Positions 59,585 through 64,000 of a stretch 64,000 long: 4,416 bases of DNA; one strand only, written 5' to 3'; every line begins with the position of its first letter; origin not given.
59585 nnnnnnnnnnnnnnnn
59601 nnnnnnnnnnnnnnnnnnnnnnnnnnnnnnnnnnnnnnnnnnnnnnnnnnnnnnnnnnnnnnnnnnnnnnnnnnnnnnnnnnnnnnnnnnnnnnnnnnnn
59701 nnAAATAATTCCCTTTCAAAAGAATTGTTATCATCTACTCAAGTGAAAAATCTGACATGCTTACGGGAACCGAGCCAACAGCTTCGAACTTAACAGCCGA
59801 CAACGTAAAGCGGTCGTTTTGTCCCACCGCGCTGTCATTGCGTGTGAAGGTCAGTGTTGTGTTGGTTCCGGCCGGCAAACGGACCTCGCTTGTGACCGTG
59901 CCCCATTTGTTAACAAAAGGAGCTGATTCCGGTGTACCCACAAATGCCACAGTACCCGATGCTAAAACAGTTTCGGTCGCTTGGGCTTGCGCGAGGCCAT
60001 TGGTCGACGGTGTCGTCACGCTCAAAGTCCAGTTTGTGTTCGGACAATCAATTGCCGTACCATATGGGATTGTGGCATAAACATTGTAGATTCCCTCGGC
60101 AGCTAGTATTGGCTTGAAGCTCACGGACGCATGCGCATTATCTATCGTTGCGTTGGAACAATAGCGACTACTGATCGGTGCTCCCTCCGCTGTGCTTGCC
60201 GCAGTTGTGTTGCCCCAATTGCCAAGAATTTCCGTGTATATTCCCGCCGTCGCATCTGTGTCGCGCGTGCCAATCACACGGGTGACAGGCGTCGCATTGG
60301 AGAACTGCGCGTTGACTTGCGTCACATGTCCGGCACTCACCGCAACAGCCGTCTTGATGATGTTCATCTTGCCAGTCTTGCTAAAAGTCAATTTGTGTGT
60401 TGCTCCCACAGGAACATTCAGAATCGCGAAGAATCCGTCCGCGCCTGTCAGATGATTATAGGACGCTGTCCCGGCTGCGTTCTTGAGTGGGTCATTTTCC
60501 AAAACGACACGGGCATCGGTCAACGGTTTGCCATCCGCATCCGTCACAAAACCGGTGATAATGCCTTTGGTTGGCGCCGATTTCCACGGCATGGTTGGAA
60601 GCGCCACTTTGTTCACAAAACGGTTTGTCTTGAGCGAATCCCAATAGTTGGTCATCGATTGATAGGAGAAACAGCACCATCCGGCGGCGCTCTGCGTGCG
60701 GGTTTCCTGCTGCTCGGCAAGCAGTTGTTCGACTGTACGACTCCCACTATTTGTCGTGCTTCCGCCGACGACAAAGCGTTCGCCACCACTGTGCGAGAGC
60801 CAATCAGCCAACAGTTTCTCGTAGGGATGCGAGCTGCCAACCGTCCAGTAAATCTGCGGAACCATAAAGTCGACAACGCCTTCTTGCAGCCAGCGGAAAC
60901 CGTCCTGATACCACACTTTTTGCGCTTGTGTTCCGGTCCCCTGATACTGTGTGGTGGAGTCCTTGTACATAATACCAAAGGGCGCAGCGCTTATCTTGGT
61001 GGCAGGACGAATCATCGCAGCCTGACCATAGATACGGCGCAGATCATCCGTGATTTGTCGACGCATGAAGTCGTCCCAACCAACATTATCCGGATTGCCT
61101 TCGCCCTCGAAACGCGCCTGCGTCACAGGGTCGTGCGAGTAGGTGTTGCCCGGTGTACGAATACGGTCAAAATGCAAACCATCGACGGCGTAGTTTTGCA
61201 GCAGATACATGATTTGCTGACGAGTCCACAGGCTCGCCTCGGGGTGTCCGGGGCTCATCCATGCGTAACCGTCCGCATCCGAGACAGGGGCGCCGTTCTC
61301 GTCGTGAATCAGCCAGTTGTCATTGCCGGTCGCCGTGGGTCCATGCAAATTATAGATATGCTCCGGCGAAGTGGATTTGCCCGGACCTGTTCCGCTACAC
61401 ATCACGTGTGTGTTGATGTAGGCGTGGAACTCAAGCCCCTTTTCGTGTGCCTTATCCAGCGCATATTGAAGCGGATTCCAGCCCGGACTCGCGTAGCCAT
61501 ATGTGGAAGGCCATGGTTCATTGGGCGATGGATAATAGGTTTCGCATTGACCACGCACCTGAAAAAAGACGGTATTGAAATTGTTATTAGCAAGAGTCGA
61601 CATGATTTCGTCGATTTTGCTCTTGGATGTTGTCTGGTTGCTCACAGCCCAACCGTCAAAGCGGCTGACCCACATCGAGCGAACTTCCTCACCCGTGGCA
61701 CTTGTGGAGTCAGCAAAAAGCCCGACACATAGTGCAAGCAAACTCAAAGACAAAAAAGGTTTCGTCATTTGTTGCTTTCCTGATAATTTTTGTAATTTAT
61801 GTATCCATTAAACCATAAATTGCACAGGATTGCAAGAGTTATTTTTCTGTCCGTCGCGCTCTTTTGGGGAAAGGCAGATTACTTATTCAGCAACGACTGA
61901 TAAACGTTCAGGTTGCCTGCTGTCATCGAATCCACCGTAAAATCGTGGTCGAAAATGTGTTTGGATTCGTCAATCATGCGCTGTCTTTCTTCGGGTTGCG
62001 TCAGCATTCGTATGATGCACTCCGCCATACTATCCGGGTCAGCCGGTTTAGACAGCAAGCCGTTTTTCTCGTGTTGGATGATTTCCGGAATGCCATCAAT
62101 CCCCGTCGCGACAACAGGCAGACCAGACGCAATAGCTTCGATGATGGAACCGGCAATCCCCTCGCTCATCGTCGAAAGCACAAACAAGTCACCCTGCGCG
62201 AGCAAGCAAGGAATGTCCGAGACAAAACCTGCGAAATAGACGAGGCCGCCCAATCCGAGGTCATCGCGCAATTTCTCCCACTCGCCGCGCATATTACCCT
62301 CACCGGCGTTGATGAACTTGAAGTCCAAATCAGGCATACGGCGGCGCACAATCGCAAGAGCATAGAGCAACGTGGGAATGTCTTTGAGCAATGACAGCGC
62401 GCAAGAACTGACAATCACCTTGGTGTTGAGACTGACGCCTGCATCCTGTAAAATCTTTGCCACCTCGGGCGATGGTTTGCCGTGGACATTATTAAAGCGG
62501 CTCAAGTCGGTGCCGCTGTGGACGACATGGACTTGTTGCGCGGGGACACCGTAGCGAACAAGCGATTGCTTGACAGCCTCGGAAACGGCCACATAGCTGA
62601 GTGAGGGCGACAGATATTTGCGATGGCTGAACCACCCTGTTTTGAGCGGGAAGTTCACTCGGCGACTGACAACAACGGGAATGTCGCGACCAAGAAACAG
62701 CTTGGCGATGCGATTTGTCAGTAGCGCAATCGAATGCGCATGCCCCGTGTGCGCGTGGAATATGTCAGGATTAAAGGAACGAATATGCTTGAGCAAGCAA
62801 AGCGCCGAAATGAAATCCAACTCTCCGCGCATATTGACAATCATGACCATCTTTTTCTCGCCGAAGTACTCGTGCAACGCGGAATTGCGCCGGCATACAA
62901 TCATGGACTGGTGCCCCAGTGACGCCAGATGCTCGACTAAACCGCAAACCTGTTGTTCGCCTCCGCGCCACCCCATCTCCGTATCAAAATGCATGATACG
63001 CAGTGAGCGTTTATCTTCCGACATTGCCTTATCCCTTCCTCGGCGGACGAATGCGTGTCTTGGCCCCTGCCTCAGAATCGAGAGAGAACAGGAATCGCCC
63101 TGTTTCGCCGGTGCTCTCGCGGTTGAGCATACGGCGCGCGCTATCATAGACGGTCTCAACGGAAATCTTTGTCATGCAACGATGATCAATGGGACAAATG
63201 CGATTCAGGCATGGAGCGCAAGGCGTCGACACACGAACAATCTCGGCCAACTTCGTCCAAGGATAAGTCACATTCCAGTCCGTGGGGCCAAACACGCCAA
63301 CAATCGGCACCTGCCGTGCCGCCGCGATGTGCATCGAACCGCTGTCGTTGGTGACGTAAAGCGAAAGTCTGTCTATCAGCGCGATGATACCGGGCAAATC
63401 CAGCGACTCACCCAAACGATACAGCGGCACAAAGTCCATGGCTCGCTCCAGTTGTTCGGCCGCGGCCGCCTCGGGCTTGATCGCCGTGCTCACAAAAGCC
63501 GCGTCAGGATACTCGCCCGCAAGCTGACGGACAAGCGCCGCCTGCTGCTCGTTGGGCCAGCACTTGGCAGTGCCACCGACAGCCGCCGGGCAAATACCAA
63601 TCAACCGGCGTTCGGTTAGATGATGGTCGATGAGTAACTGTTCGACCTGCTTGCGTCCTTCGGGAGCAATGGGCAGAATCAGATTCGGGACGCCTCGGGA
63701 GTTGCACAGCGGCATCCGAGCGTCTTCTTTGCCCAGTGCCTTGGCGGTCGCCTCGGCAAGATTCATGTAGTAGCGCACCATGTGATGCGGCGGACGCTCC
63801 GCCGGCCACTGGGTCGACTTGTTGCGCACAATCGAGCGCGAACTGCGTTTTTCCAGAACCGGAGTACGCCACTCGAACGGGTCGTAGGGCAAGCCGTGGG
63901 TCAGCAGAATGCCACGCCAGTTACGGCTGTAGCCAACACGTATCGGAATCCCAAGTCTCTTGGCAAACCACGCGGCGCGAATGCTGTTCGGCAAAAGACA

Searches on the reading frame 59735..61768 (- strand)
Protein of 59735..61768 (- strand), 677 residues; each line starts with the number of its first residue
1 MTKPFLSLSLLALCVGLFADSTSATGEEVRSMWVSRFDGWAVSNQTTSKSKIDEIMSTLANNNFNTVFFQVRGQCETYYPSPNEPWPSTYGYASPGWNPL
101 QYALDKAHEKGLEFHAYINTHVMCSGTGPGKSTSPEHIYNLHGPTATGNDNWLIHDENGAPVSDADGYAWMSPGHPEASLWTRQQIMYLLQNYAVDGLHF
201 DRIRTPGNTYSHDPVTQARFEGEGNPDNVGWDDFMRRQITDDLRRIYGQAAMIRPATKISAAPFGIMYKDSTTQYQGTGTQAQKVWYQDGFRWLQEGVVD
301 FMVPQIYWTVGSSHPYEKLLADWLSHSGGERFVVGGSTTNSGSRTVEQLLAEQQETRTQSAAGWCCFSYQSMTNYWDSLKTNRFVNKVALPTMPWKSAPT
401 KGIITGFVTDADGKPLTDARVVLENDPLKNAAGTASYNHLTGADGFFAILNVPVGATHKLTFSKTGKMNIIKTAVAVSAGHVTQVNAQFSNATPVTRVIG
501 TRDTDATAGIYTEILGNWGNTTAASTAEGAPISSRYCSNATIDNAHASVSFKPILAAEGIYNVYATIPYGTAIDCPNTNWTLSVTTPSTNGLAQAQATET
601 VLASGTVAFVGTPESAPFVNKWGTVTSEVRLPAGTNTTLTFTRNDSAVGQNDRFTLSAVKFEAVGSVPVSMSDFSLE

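Call 23: search_protein_families(library=pfam, proteins=[window:59735-61768:-], max_evalue=0.001)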
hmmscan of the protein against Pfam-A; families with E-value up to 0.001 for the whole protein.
window:59735-61768:- (677 aa): 2 families
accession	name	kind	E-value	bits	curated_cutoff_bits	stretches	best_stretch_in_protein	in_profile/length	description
PF02638.21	GHL10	-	5.9e-34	118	27.9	1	28-324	1-279/311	Glycosyl hydrolase-like 10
PF13620.12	CarboxypepD_reg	-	3.9e-11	43.6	32.3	1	404-488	2-80/82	Carboxypeptidase regulatory-like domain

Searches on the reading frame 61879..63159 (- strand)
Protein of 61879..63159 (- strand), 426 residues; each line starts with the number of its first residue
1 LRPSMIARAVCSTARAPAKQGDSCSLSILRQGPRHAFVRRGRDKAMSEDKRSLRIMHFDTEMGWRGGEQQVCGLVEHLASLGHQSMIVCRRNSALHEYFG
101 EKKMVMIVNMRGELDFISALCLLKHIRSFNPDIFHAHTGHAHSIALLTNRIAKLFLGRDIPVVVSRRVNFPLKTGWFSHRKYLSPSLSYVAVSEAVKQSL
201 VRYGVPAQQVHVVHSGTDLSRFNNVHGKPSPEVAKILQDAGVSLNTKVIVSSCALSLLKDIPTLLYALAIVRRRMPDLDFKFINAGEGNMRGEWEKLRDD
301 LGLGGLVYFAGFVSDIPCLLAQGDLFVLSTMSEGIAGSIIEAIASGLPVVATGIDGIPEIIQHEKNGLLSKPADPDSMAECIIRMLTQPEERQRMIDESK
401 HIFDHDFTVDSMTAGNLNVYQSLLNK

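Call 23: search_protein_families(library=pfam, proteins=[window:61879-63159:-], max_evalue=0.001)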
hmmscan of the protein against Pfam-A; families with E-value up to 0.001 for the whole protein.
window:61879-63159:- (426 aa): 6 families
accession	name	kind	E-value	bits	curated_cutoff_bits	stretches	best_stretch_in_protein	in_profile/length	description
PF13692.12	Glyco_trans_1_4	-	7.6e-30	104.5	27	1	248-387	3-141/142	Glycosyl transferases group 1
PF00534.26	Glycos_transf_1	-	6.2e-29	101.2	26.4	1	241-400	10-170/172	Glycosyl transferases group 1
PF13439.12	Glyco_transf_4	-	5.9e-22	78.9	28.5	1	65-221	2-170/170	Glycosyltransferase Family 4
PF13579.12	Glyco_trans_4_4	-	1.1e-11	45.7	29.7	1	66-216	2-158/158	Glycosyl transferase 4-like domain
PF13477.12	Glyco_trans_4_2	-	1.6e-06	28.7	23.4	1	71-166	13-106/139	Glycosyl transferase 4-like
PF13524.12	Glyco_trans_1_2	-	2e-05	25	25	1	276-409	13-135/144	Glycosyl transferase-like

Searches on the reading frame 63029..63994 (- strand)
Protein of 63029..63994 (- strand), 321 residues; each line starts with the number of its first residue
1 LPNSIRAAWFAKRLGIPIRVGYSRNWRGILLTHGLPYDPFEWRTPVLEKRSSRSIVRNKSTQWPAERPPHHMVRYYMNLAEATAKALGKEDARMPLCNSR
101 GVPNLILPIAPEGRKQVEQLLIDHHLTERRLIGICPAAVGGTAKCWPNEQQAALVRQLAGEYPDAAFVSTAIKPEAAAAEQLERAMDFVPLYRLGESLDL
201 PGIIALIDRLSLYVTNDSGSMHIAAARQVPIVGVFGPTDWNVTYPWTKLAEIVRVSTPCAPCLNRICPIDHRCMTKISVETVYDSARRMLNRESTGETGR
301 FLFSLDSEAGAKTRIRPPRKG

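Call 23: search_protein_families(library=pfam, proteins=[window:63029-63994:-], max_evalue=0.001)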
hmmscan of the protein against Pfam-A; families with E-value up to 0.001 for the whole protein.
window:63029-63994:- (321 aa): 1 family
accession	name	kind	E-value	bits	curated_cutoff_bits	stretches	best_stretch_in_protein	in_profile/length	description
PF01075.23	Glyco_transf_9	-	9.2e-33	114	22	1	1-270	19-244/247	Glycosyltransferase family 9 (heptosyltransferase)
